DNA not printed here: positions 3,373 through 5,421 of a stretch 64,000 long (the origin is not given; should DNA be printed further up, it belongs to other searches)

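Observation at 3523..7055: Orphan complex-I-like module: NuoB-NuoD fusion lacking NuoC, directly followed by a NuoG-like Fe-S protein, with no nuoA/C/E/F/H nearby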

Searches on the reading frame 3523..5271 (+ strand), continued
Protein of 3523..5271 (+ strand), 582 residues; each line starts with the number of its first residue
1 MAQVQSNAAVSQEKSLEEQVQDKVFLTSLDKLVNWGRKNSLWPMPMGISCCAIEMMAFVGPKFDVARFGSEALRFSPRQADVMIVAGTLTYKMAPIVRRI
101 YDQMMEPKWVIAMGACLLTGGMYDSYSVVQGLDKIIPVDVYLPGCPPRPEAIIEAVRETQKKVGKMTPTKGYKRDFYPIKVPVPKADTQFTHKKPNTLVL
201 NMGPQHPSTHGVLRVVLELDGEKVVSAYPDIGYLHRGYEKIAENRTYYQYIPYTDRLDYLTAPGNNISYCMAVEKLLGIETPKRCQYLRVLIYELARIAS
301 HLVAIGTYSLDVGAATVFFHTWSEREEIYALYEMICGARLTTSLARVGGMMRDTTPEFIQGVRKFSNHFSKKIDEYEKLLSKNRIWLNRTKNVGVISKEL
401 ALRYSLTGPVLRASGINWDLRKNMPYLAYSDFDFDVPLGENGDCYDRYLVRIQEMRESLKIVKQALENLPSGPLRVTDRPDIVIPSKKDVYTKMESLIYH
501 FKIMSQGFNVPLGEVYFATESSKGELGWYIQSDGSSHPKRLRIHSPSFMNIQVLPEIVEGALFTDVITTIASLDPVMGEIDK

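Call 44: search_protein_families(library=pfam, proteins=[L046:9672-10028:+, L046:10528-11040:+, L046:12367-12804:+, L046:12801-14078:+, L046:16590-17603:+, L046:17618-18109:+, L046:18140-18679:+, L046:18681-18983:+, L046:19003-21000:+, L046:21010-22281:+], max_evalue=0.00001)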
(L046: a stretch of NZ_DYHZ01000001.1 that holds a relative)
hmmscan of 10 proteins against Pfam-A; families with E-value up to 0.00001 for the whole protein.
L046:9672-10028:+ (118 aa): 1 family
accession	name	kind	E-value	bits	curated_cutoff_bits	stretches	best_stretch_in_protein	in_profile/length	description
PF00507.24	Oxidored_q4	-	1.9e-34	118.2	23.3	1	20-117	2-99/99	NADH-ubiquinone/plastoquinone oxidoreductase, chain 3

L046:10528-11040:+ (170 aa): 1 family
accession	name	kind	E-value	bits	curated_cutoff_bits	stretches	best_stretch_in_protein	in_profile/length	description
PF00329.25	Complex1_30kDa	-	6.5e-47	159.6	22.5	1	30-150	2-123/124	Respiratory-chain NADH dehydrogenase, 30 Kd subunit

L046:12367-12804:+ (145 aa): 1 family
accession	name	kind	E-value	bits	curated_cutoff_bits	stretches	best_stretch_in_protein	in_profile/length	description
PF01257.25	2Fe-2S_thioredx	-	8.1e-42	142.9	24.8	1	1-131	16-142/145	Thioredoxin-like [2Fe-2S] ferredoxin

L046:12801-14078:+ (425 aa): 4 families
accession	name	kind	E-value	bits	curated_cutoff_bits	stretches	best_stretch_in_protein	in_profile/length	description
PF01512.22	Complex1_51K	-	1.7e-45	155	31.2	1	46-216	1-149/150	Nuo51 FMN-binding domain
PF10589.14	NADH_4Fe-4S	-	7.4e-28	96.7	23.5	1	332-412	3-83/85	NADH-ubiquinone oxidoreductase-F iron-sulfur binding region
PF10531.15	SLBB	-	1e-12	48.1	27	1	239-275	1-37/55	SLBB domain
PF22461.2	SLBB_2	-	1.7e-08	34.9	27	1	238-294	1-59/79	SLBB domain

L046:16590-17603:+ (337 aa): 1 family
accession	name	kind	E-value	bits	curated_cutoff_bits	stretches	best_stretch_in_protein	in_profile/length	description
PF00146.26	NADHdh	-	4.8e-123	410.7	27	1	12-330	2-298/298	NADH dehydrogenase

L046:17618-18109:+ (163 aa): 13 families
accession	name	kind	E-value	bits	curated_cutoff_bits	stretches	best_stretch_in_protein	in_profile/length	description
PF00037.32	Fer4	-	2.6e-15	56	21.1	2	86-108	1-23/24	4Fe-4S binding domain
PF12838.12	Fer4_7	-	2.8e-12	47.4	27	1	47-107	1-52/52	4Fe-4S dicluster domain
PF13187.11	Fer4_9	-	7.9e-11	42.2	27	1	47-108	1-52/52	4Fe-4S dicluster domain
PF13484.11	Fer4_16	-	8.2e-10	39.8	30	0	92-115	1-23/66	4Fe-4S double cluster binding domain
PF14697.11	Fer4_21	-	5e-09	36.6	35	0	46-63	39-57/59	4Fe-4S dicluster domain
PF12837.12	Fer4_6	-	9.2e-09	35.3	25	0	46-63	7-24/24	4Fe-4S binding domain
PF13237.11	Fer4_10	-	1.3e-08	35.1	25.5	1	45-104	6-53/53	4Fe-4S dicluster domain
PF12797.12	Fer4_2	-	3.3e-08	33.4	24.5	0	45-60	7-22/22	4Fe-4S binding domain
PF13183.11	Fer4_8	-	1.7e-07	32.1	27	0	45-105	2-66/68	4Fe-4S dicluster domain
PF13534.11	Fer4_17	-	1.4e-06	29.2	22.2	0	47-106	1-59/61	4Fe-4S dicluster domain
PF12800.12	Fer4_4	-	1.7e-06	28.3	24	0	46-60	2-16/17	4Fe-4S binding domain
PF25160.1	LdpA_Fe-S-bd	-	7.2e-06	26.1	27.6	0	46-64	26-44/49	LdpA Fe-S cluster-binding domain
PF17179.9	Fer4_22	-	7.9e-06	27.1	27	0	24-61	57-94/95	4Fe-4S dicluster domain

L046:18140-18679:+ (179 aa): 1 family
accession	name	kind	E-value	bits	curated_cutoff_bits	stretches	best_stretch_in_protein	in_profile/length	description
PF00499.25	Oxidored_q3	-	2.1e-34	118.8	33.2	1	15-159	1-146/146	NADH-ubiquinone/plastoquinone oxidoreductase chain 6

L046:18681-18983:+ (100 aa): 1 family
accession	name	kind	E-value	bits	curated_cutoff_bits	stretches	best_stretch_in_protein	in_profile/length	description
PF00420.29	Oxidored_q2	-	5.5e-28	97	26.1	1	7-100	2-95/95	NADH-ubiquinone/plastoquinone oxidoreductase chain 4L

L046:19003-21000:+ (665 aa): 2 families
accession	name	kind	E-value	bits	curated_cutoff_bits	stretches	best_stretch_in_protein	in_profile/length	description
PF00361.26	Proton_antipo_M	-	1.3e-77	261.4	21.5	1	151-463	1-294/294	NADH:quinone oxidoreductase/Mrp antiporter, TM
PF00662.26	Proton_antipo_N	-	9.5e-21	73.9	24.5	1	78-135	1-51/51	NADH-Ubiquinone oxidoreductase (complex I), chain 5 N-terminus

L046:21010-22281:+ (424 aa): 1 family
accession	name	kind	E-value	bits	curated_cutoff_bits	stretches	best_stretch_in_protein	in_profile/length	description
PF00361.26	Proton_antipo_M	-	5.9e-79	265.8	21.5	1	131-407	1-280/294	NADH:quinone oxidoreductase/Mrp antiporter, TM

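Call 61: search_protein_families(library=ncbifam, proteins=[L084:13556-14077:+, L085:13727-14212:+, L001:4259-4711:+, L082:13525-14793:+, L082:9786-9989:+, L085:9420-9941:+], max_evalue=0.01)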
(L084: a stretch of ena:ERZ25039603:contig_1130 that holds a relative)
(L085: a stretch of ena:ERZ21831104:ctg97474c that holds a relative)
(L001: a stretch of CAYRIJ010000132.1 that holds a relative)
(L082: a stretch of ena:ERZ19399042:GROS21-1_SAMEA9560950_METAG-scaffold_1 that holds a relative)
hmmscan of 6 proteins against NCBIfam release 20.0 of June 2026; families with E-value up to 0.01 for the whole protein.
L084:13556-14077:+ (173 aa): 78 families (the best 25 are shown)
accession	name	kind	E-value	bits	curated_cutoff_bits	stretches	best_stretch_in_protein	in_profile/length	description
NF004538.0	PRK05888.1-4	equivalog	1.2e-40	138.7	135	1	10-156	6-149/162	NADH-quinone oxidoreductase subunit NuoI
NF004539.0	PRK05888.1-5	equivalog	1.2e-38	132.3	225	1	14-156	10-149/162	NADH-quinone oxidoreductase subunit NuoI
TIGR01971.1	NuoI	subfamily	1.2e-37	128.2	113.05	1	23-147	1-121/121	NADH-quinone oxidoreductase, chain I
NF004537.0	PRK05888.1-3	equivalog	4.1e-37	127.7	163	1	20-152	23-158/204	NADH-quinone oxidoreductase subunit NuoI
NF004536.0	PRK05888.1-1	equivalog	8.8e-33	113.1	212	1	20-151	13-141/180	NADH-quinone oxidoreductase subunit NuoI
NF004540.0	PRK05888.2-1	equivalog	4.1e-26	91.2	215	1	20-150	4-128/139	NADH-quinone oxidoreductase subunit NuoI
NF004542.0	PRK05888.2-3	equivalog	6.2e-24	84.6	248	1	20-155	36-169/203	NADH-quinone oxidoreductase subunit NuoI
NF004544.0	PRK05888.2-6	equivalog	1.5e-22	80.2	457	1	20-148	34-159/220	NADH-quinone oxidoreductase subunit NuoI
NF009053.0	PRK12387.1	subfamily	1.5e-20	73.7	204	1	35-142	13-108/180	formate hydrogenlyase complex iron-sulfur subunit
NF004541.0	PRK05888.2-2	equivalog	1.8e-18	67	217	1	20-153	20-140/168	NADH-quinone oxidoreductase subunit NuoI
NF006076.0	PRK08222.1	equivalog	3.4e-18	66.1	270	1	39-157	17-123/181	hydrogenase 4 subunit H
TIGR00403.1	ndhI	equivalog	4.3e-17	62.3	302.35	1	22-147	24-142/183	NAD(P)H-quinone oxidoreductase subunit I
NF004545.0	PRK05888.3-1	equivalog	2e-16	60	229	1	21-147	27-145/154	NADH-quinone oxidoreductase subunit NuoI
NF040612.1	F420_dehyd_FpoI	exception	2.4e-15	56.5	180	1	27-147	9-124/135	F420H2 dehydrogenase subunit FpoI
NF006221.0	PRK08348.1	subfamily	1.7e-14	53.6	124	1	27-137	10-105/136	NADH-plastoquinone oxidoreductase subunit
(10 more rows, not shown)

L085:13727-14212:+ (161 aa): 62 families (the best 25 are shown)
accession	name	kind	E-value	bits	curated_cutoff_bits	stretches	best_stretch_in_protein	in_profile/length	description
NF004538.0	PRK05888.1-4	equivalog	5e-39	133.5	135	1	15-152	9-143/162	NADH-quinone oxidoreductase subunit NuoI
TIGR01971.1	NuoI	subfamily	2.1e-36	124.2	113.05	1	25-147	1-119/121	NADH-quinone oxidoreductase, chain I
NF004539.0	PRK05888.1-5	equivalog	7e-35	120.1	225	1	20-157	14-148/162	NADH-quinone oxidoreductase subunit NuoI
NF004537.0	PRK05888.1-3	equivalog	1.9e-34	119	163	1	22-153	23-157/204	NADH-quinone oxidoreductase subunit NuoI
NF004536.0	PRK05888.1-1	equivalog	2.2e-32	111.8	212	1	22-150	13-138/180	NADH-quinone oxidoreductase subunit NuoI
NF004540.0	PRK05888.2-1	equivalog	5.4e-26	90.8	215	1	21-152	3-128/139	NADH-quinone oxidoreductase subunit NuoI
NF004542.0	PRK05888.2-3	equivalog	1.6e-24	86.5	248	1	21-152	35-165/203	NADH-quinone oxidoreductase subunit NuoI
NF004544.0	PRK05888.2-6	equivalog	1.1e-21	77.4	457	1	22-151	34-161/220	NADH-quinone oxidoreductase subunit NuoI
NF004545.0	PRK05888.3-1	equivalog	1.4e-19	70.3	229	1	16-144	20-140/154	NADH-quinone oxidoreductase subunit NuoI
NF004541.0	PRK05888.2-2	equivalog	1.6e-19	70.4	217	1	36-148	35-133/168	NADH-quinone oxidoreductase subunit NuoI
NF009053.0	PRK12387.1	subfamily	3.9e-19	69.1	204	1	35-151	11-115/180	formate hydrogenlyase complex iron-sulfur subunit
NF040612.1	F420_dehyd_FpoI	exception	2.9e-18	66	180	1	27-137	7-108/135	F420H2 dehydrogenase subunit FpoI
NF010590.0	PRK13984.1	equivalog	2.4e-17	62.3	946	1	31-145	19-127/611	putative oxidoreductase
NF004543.0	PRK05888.2-5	equivalog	2.5e-17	63.1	243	1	31-140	28-129/217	NADH-quinone oxidoreductase subunit NuoI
TIGR00403.1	ndhI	equivalog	3.3e-17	62.7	302.35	1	23-144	23-137/183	NAD(P)H-quinone oxidoreductase subunit I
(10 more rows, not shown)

L001:4259-4711:+ (150 aa): 79 families (the best 25 are shown)
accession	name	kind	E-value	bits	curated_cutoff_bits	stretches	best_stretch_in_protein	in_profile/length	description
NF004536.0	PRK05888.1-1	equivalog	7.4e-36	123.2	212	1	21-147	13-138/180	NADH-quinone oxidoreductase subunit NuoI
TIGR01971.1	NuoI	subfamily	1.2e-35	121.7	113.05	1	25-145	2-120/121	NADH-quinone oxidoreductase, chain I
NF004538.0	PRK05888.1-4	equivalog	7.2e-34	116.7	135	1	13-148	8-142/162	NADH-quinone oxidoreductase subunit NuoI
NF004537.0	PRK05888.1-3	equivalog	1.7e-33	115.8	163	1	18-148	20-155/204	NADH-quinone oxidoreductase subunit NuoI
NF004539.0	PRK05888.1-5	equivalog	2.4e-31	108.6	225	1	14-148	9-142/162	NADH-quinone oxidoreductase subunit NuoI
NF004542.0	PRK05888.2-3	equivalog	2e-26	92.7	248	1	14-146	29-162/203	NADH-quinone oxidoreductase subunit NuoI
NF009053.0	PRK12387.1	subfamily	7.1e-23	81.3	204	1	34-145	11-112/180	formate hydrogenlyase complex iron-sulfur subunit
NF004544.0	PRK05888.2-6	equivalog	1.1e-21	77.4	457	1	9-136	23-149/220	NADH-quinone oxidoreductase subunit NuoI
NF004541.0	PRK05888.2-2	equivalog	3.9e-21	75.6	217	1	6-148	5-136/168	NADH-quinone oxidoreductase subunit NuoI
NF004540.0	PRK05888.2-1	equivalog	1.5e-20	73.2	215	1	21-141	4-121/139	NADH-quinone oxidoreductase subunit NuoI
NF006076.0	PRK08222.1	equivalog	2e-20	73.3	270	1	29-142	5-108/181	hydrogenase 4 subunit H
NF004543.0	PRK05888.2-5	equivalog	1.3e-19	70.6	243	1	19-139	18-131/217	NADH-quinone oxidoreductase subunit NuoI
NF040612.1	F420_dehyd_FpoI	exception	5.9e-19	68.2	180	1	24-146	5-124/135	F420H2 dehydrogenase subunit FpoI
TIGR00403.1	ndhI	equivalog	8.8e-19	67.8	302.35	1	23-143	24-139/183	NAD(P)H-quinone oxidoreductase subunit I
NF004545.0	PRK05888.3-1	equivalog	3.4e-17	62.5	229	1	22-143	27-142/154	NADH-quinone oxidoreductase subunit NuoI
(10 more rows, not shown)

L082:13525-14793:+ (422 aa): 0 families

L082:9786-9989:+ (67 aa): 0 families

L085:9420-9941:+ (173 aa): 0 families

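Call 74: predict_structure(alignment_id=A2)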
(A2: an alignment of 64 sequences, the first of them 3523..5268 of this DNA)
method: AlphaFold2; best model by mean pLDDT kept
length: 582 residues; sequences in the alignment: 64
mean_pLDDT: 77.5   pTM: 0.81
mean pLDDT of the five models: 77.5, 75.9, 73.2, 72.5, 69.8
residues with pLDDT >= 90: 167; 70-90: 239; 50-70: 114; < 50: 62
segments of 3 or more residues with pLDDT < 50: 1-14, 64-66, 75-78, 117-125, 204-206, 234-243, 253-258, 580-582
pLDDT, mean of each block of 10 residues (from residue 1): 32 50 59 73 60 60 53 50 73 76 82 58 48 87 67 83 73 79 70 65 51 74 84 49 58 49 83 92 95 92 84 78 85 79 81 91 95 90 89 95 93 96 95 97 95 97 97 88 85 89 84 93 88 88 81 89 88 67 42
secondary structure, 60 per line:
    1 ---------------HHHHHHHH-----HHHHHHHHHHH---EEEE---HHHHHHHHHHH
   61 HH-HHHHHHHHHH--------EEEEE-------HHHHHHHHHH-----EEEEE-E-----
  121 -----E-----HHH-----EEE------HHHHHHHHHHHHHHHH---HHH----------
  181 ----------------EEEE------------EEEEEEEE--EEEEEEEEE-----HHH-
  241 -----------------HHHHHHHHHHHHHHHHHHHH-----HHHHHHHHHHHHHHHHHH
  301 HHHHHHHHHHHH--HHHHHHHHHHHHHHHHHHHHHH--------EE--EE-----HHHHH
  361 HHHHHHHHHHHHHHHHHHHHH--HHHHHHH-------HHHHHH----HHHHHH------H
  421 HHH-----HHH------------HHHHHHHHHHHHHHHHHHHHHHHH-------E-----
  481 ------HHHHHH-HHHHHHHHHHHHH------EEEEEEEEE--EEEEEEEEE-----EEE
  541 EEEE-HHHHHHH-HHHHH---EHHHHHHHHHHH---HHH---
elements in order: H16-23 H29-39 E43-46 H50-62 H64-73 E82-86 H94-103 E109-113 E140-142 H149-164 E197-200 E213-220 E223-231 H258-277 H283-312 H315-336 H356-381 H384-390 H398-403 H408-413 H420-423 H444-467 H487-492 H494-506 E513-521 E524-532 E538-544 H546-552 H554-558 H563-573

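Call 98: fold_search(model_id=the predicted structure, library=pdb)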
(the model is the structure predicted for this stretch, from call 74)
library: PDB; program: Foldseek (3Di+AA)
matches with E <= 10: 570; with E <= 0.001: 292
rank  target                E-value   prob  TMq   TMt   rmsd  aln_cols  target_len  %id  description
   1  8esz_S2               8.5e-38  1.00  0.64  0.86   5.8       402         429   45  Structure of mitochondrial complex I from Drosophila melanogaster, Helix-locked state (released 2023-03-29)
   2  7vb7_Q                1.9e-37  1.00  0.63  0.94   2.0       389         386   45  Matrix arm of active state CI from DQ-NADH dataset (released 2022-04-06)
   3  8zso_S2               4.7e-37  1.00  0.64  0.86   3.6       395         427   46  Respirasome close state 2 in presence of metformin (SC-MetC2) (released 2025-11-19)
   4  6zkc_4                6.8e-37  1.00  0.64  0.86   6.4       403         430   46  Complex I during turnover, closed (released 2020-10-07)
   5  7aqr_D                8.6e-37  1.00  0.64  0.95   1.9       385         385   45  Cryo-EM structure of Arabidopsis thaliana Complex-I (peripheral arm) (released 2021-12-08)
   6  8ba0_D                9.5e-37  1.00  0.63  0.85   7.8       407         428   45  Drosophila melanogaster complex I in the Twisted state (Dm2) (released 2023-01-18)
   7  7arc_D                1.1e-36  1.00  0.64  0.93   4.9       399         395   45  Cryo-EM structure of Polytomella Complex-I (peripheral arm) (released 2021-12-08)
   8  8ud1_1D               1.1e-36  1.00  0.63  0.85   6.4       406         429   45  High resolution in-situ structure of complex I in respiratory supercomplex (composite) (released 2024-06-19)
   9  8b9z_D                1.7e-36  1.00  0.64  0.86   8.0       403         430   46  Drosophila melanogaster complex I in the Active state (Dm1) (released 2023-01-18)
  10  7v2c_Q                2.8e-36  1.00  0.64  0.86   5.6       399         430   45  Active state complex I from Q10 dataset (released 2022-03-02)
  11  8esw_S2               3.1e-36  1.00  0.63  0.87  13.3       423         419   45  Structure of mitochondrial complex I from Drosophila melanogaster, Flexible-class 1 (released 2023-03-29)
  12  7qsd_D                3.6e-36  1.00  0.64  0.86   7.4       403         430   45  Bovine complex I in the active state at 3.1 A (released 2022-03-02)
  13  9f5x_E                3.7e-36  1.00  0.63  0.95   1.9       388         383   46  Structure of the Chlamydomonas reinhardtii respiratory supercomplex I1 III2 IV2 (released 2025-03-12)
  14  6yj4_D                3.9e-36  1.00  0.63  0.83  10.0       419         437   38  Structure of Yarrowia lipolytica complex I at 2.7 A (released 2020-08-12)
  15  8bpx_D                4.5e-36  1.00  0.64  0.95   1.9       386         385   44  Cryo-EM structure of the Arabidopsis thaliana I+III2 supercomplex (Complete composition) (released 2023-01-25)
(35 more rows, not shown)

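Call 99: search_protein_representatives(protein=window:3523-5268:+)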
Query: 582 residues. Proteins with E-value up to 0.001 (for the whole library): 26927; up to 1e-10: 15449; up to 1e-30: 3511. The best 150 are listed.
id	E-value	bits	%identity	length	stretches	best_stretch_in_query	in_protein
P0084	1.5e-224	763.4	58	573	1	24-582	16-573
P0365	8.0e-179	612.4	50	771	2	186-582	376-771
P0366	1.5e-162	558.6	47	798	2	198-581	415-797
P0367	1.3e-156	539.0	49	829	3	191-475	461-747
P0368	1.1e-138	479.9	53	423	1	196-582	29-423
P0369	1.9e-132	459.2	52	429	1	195-582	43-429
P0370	1.7e-130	452.8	52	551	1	182-582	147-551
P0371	4.1e-129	448.2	52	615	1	197-582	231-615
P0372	1.5e-122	426.6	49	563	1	195-582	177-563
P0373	3.0e-122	425.6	50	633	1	196-582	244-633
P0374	2.5e-120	419.2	49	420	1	197-582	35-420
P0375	1.3e-119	416.8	48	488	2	197-485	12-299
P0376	2.1e-118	412.9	47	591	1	196-582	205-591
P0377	5.7e-117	408.1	48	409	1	195-581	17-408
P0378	2.1e-116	406.3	54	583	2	195-475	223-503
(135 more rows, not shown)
